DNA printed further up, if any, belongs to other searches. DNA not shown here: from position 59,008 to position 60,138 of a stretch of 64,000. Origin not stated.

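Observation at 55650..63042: Non-canonical mercury-resistance cluster built around a CcdA/TlpA thiol-selenol relay, with two predicted selenoproteins and no MerR, MerT or MerP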

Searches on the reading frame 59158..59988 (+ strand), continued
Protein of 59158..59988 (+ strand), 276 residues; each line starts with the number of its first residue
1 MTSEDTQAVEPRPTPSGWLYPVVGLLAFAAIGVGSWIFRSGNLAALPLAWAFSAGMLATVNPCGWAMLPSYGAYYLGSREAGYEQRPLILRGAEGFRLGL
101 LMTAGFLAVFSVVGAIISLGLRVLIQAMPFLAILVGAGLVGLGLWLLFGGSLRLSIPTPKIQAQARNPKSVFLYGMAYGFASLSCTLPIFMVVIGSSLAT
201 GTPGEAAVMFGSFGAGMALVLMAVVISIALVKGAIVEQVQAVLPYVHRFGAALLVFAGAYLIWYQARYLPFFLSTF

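Call 47: get_annotated_region(hit=H4, flank=6000)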
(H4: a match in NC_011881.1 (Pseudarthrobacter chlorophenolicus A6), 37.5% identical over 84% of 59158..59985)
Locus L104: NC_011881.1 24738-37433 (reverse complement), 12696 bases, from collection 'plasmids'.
description: Pseudarthrobacter chlorophenolicus A6 plasmid pACHL02, complete sequence
organism: Pseudarthrobacter chlorophenolicus A6 (NCBI taxid 452863)
taxonomy: Bacteria; Actinomycetota; Actinomycetes; Micrococcales; Micrococcaceae; Pseudarthrobacter; Pseudarthrobacter chlorophenolicus; Pseudarthrobacter chlorophenolicus A6
host: -; source: -; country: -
typing (MOB-suite, as given by PLSDB): conjugative; replicon rep_cluster_856; relaxase MOBP; mating-pair formation MPF_T
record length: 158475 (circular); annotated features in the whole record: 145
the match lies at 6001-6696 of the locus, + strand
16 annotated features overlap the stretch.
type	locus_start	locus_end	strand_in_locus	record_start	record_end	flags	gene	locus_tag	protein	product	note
CDS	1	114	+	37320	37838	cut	-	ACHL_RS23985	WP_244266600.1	thioredoxin family protein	-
CDS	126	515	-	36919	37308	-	-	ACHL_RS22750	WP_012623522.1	heavy metal-responsive transcriptional regulator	-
CDS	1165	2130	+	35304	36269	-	-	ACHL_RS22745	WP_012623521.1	cytochrome c biogenesis protein CcdA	GO:0017004 - cytochrome complex assembly [Evidence IEA]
CDS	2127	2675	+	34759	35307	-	-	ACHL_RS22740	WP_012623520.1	TlpA disulfide reductase family protein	-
CDS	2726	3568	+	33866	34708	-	-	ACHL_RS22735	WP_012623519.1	DUF305 domain-containing protein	-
CDS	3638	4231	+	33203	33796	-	-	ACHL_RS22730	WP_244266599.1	DUF3105 domain-containing protein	-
CDS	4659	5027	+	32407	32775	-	-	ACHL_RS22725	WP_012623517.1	hypothetical protein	-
CDS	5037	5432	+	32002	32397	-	-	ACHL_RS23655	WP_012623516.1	hypothetical protein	-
CDS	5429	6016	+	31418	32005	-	-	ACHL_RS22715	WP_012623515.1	TlpA disulfide reductase family protein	-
CDS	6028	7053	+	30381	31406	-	-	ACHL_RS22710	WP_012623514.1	cytochrome c biogenesis CcdA family protein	-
CDS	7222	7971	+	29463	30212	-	-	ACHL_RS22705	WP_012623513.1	cytochrome c biogenesis protein CcdA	GO:0017004 - cytochrome complex assembly [Evidence IEA]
CDS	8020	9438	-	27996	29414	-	-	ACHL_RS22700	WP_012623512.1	glucose-6-phosphate dehydrogenase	GO:0006006 - glucose metabolic process [Evidence IEA]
CDS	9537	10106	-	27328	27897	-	-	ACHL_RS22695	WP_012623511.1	DUF3231 family protein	-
CDS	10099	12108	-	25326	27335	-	-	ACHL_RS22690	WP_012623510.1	glycoside hydrolase family 15 protein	-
CDS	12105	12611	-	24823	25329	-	-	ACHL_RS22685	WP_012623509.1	hypothetical protein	-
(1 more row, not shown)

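Call 48: get_annotated_region(hit=H6, flank=6000)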
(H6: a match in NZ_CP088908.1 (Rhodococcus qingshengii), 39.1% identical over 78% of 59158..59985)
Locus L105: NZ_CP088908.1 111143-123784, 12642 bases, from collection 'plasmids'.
description: Rhodococcus qingshengii strain VT6 plasmid pCP2, complete sequence
organism: Rhodococcus qingshengii (NCBI taxid 334542)
taxonomy: Bacteria; Actinomycetota; Actinomycetes; Mycobacteriales; Nocardiaceae; Rhodococcus; Rhodococcus qingshengii
host: -; source: cell culture,forest soil; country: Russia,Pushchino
typing (MOB-suite, as given by PLSDB): mobilizable; relaxase MOBF
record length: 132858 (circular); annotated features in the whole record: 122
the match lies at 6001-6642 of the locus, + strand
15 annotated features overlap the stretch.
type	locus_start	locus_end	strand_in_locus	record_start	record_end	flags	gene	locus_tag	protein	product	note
CDS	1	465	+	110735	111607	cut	-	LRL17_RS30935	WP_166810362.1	cytochrome c biogenesis CcdA family protein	-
CDS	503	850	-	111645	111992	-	-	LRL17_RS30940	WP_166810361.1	DsrE family protein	-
CDS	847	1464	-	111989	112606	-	-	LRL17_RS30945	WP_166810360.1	class I SAM-dependent methyltransferase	-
CDS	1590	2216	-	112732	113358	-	-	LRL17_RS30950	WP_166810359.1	peroxiredoxin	-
CDS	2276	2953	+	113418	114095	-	-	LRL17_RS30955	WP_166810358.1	GntR family transcriptional regulator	-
CDS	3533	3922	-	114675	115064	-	-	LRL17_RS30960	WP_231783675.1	heavy metal-responsive transcriptional regulator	-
CDS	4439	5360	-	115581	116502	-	-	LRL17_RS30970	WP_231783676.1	IS5 family transposase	-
CDS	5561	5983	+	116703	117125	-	-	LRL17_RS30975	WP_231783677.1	hypothetical protein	-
CDS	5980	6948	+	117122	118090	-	-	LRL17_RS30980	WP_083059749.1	cytochrome c biogenesis CcdA family protein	-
CDS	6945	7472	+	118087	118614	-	-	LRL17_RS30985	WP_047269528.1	TlpA disulfide reductase family protein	-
CDS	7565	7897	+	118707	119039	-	-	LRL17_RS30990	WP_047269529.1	hypothetical protein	-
CDS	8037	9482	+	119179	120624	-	merA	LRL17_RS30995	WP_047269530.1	mercury(II) reductase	-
CDS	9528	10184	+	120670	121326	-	merB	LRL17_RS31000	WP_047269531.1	organomercurial lyase MerB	GO:0018942 - organometal metabolic process [Evidence IEA]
CDS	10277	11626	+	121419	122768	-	-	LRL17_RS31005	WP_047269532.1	NAD(P)/FAD-dependent oxidoreductase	-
CDS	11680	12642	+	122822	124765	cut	-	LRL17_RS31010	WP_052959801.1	glycoside hydrolase family 15 protein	-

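Call 49: get_annotated_region(hit=H22, flank=5000)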
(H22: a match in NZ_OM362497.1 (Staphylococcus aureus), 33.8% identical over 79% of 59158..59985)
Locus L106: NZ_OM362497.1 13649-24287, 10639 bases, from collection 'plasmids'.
description: Staphylococcus aureus strain 3860 plasmid pHKS3860, complete sequence
organism: Staphylococcus aureus (NCBI taxid 1280)
taxonomy: Bacteria; Bacillota; Bacilli; Bacillales; Staphylococcaceae; Staphylococcus; Staphylococcus aureus
host: -; source: -; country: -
typing (MOB-suite, as given by PLSDB): non-mobilizable
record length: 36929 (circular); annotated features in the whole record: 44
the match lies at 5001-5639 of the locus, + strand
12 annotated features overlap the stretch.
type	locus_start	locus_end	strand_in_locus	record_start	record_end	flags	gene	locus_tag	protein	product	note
predicted_resistance_gene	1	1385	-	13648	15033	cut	mco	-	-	multi-copper oxidase Mco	predicted by amrfinderplus; class COPPER; identity 98.27%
CDS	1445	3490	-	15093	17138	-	copB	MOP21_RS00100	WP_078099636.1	copper-translocating P-type ATPase CopB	-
CDS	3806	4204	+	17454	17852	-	merR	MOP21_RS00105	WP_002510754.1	Hg(II)-responsive transcriptional regulator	GO:0006355 - regulation of DNA-templated transcription [Evidence IEA]; GO:0046689 - response to mercury ion [Evidence ...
CDS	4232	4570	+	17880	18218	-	-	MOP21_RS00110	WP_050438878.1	hypothetical protein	-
CDS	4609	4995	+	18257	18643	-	-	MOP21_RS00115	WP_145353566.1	TlpA disulfide reductase family protein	-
CDS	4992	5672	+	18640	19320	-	-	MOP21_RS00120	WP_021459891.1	cytochrome c biogenesis protein CcdA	GO:0017004 - cytochrome complex assembly [Evidence IEA]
CDS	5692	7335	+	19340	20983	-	merA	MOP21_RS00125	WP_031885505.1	mercury(II) reductase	GO:0046689 - response to mercury ion [Evidence IEA]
CDS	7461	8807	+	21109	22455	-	-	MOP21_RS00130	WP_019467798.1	NAD(P)/FAD-dependent oxidoreductase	-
CDS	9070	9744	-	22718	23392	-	-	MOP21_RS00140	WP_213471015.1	IS6-like element IS257 family transposase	GO:0006313 - DNA transposition [Evidence IEA]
CDS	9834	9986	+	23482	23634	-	-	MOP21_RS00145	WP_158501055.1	hypothetical protein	-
CDS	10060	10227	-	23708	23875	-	-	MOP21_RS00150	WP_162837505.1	hypothetical protein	-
CDS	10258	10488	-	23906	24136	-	-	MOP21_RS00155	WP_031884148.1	SHOCT domain-containing protein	-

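Call 70: search_solved_structures(query=A1, max_evalue=1, show_alignments=2)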
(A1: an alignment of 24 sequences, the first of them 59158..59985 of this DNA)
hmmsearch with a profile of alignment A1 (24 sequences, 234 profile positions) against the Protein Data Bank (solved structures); distinct sequences matched with E-value up to 1: 2.
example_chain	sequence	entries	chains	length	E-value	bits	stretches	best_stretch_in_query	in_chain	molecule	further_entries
5vkv_A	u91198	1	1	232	9.8e-06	28.5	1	4-220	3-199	Cytochrome c-type biogenesis protein CcdA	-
3twi_A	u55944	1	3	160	0.3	13.8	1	37-119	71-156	BclA protein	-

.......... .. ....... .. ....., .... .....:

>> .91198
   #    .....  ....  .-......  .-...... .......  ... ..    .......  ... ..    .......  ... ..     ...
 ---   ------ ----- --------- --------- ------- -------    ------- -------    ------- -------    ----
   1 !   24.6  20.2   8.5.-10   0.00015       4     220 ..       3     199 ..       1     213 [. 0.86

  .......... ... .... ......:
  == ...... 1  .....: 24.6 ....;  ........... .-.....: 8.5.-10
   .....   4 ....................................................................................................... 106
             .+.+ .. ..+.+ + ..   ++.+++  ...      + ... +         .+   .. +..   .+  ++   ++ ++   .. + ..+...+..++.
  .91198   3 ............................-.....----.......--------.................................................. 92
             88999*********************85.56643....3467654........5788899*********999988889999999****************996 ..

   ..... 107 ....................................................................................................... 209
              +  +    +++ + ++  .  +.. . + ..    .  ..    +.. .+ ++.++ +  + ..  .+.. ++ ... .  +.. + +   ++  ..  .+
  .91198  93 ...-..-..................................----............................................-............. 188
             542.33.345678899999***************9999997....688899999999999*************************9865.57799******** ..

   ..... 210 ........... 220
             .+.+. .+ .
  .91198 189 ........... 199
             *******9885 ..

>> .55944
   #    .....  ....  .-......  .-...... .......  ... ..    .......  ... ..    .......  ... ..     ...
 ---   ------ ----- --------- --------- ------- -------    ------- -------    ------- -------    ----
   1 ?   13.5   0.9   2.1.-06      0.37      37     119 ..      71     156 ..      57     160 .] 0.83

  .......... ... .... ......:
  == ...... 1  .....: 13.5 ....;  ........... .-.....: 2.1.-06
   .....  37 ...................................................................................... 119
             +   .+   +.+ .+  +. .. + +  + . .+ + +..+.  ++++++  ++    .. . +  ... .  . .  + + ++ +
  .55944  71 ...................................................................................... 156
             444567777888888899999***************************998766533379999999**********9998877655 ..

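Call 93: search_protein_families(library=ncbifam, proteins=[L022:4847-5305:+, L021:5615-6181:+], max_evalue=0.00001)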
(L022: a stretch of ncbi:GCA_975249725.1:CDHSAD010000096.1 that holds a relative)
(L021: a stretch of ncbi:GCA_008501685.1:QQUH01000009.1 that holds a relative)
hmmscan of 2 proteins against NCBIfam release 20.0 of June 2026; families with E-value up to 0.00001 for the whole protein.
L022:4847-5305:+ (153 aa): 13 families
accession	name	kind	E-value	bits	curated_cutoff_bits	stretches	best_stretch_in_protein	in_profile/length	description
TIGR02047.1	CadR-PbrR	equivalog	3.6e-29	101.4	151.45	1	1-109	1-109/127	Cd(II)/Pb(II)-responsive transcriptional regulator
TIGR02051.1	MerR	equivalog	7.7e-29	100.5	150.85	1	3-109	2-106/124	mercury resistance transcriptional regulator MerR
TIGR02044.1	CueR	equivalog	1.1e-26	93.4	147.4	1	1-108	1-108/127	Cu(I)-responsive transcriptional regulator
NF007069.0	PRK09514.1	equivalog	1.6e-23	83.3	143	1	2-109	3-111/141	Zn(2+)-responsive transcriptional regulator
TIGR02043.1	ZntR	equivalog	3.6e-21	75.7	167.95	1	2-109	3-111/131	Zn(2+)-responsive transcriptional regulator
NF010315.0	PRK13752.1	subfamily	3e-20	72.7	261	1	3-109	10-114/144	mercury resistance transcriptional regulator MerR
NF007590.0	PRK10227.1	equivalog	2.2e-18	66.6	244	1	1-121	1-118/135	Cu(I)-responsive transcriptional regulator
NF041849.1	trans_regNmlR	equivalog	6e-18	65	175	1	1-104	1-104/117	stress response transcriptional regulator NmlR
NF050798.1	TF_FtsR_Actino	equivalog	5.3e-11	43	150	1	16-87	21-88/223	transcriptional regulator FtsR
TIGR01950.1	SoxR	equivalog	2.4e-10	40.3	116.9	1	2-107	3-108/142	redox-sensitive transcriptional activator SoxR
NF047375.1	HeatShock_HspR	equivalog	4.8e-10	39.3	105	1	4-86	7-74/92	heat shock protein transcriptional repressor HspR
NF053740.1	TransRegTnrAGPos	equivalog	4.6e-07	30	140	1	7-70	19-81/108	hypothetical protein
NF053782.1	ChlnTransRegdde3219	equivalog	7.1e-07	29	450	1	3-110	9-114/278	choline utilization transcriptional activator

L021:5615-6181:+ (189 aa): 12 families
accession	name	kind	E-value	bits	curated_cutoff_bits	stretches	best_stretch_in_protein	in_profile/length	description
TIGR02044.1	CueR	equivalog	1.6e-25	89.6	147.4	1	54-162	1-109/127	Cu(I)-responsive transcriptional regulator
TIGR02047.1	CadR-PbrR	equivalog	2.1e-24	86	151.45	1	54-164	1-111/127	Cd(II)/Pb(II)-responsive transcriptional regulator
TIGR02051.1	MerR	equivalog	2.8e-24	85.7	150.85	1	56-162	2-106/124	mercury resistance transcriptional regulator MerR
NF007069.0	PRK09514.1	equivalog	5.8e-21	74.9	143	1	55-164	3-113/141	Zn(2+)-responsive transcriptional regulator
TIGR02043.1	ZntR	equivalog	4.9e-18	65.5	167.95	1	55-164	3-113/131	Zn(2+)-responsive transcriptional regulator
NF007590.0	PRK10227.1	equivalog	1.1e-17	64.4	244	1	54-172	1-116/135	Cu(I)-responsive transcriptional regulator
NF041849.1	trans_regNmlR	equivalog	6e-15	55.3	175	1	54-156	1-103/117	stress response transcriptional regulator NmlR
NF010315.0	PRK13752.1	subfamily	4.6e-13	49.4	261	1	59-158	13-110/144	mercury resistance transcriptional regulator MerR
NF050798.1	TF_FtsR_Actino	equivalog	1e-10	42.1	150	1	69-141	21-93/223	transcriptional regulator FtsR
NF047375.1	HeatShock_HspR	equivalog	1.3e-08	34.7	105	1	63-139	13-88/92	heat shock protein transcriptional repressor HspR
NF053740.1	TransRegTnrAGPos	equivalog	5.2e-07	29.8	140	1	60-126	19-84/108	hypothetical protein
NF053782.1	ChlnTransRegdde3219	equivalog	6e-07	29.2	450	1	63-154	16-105/278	choline utilization transcriptional activator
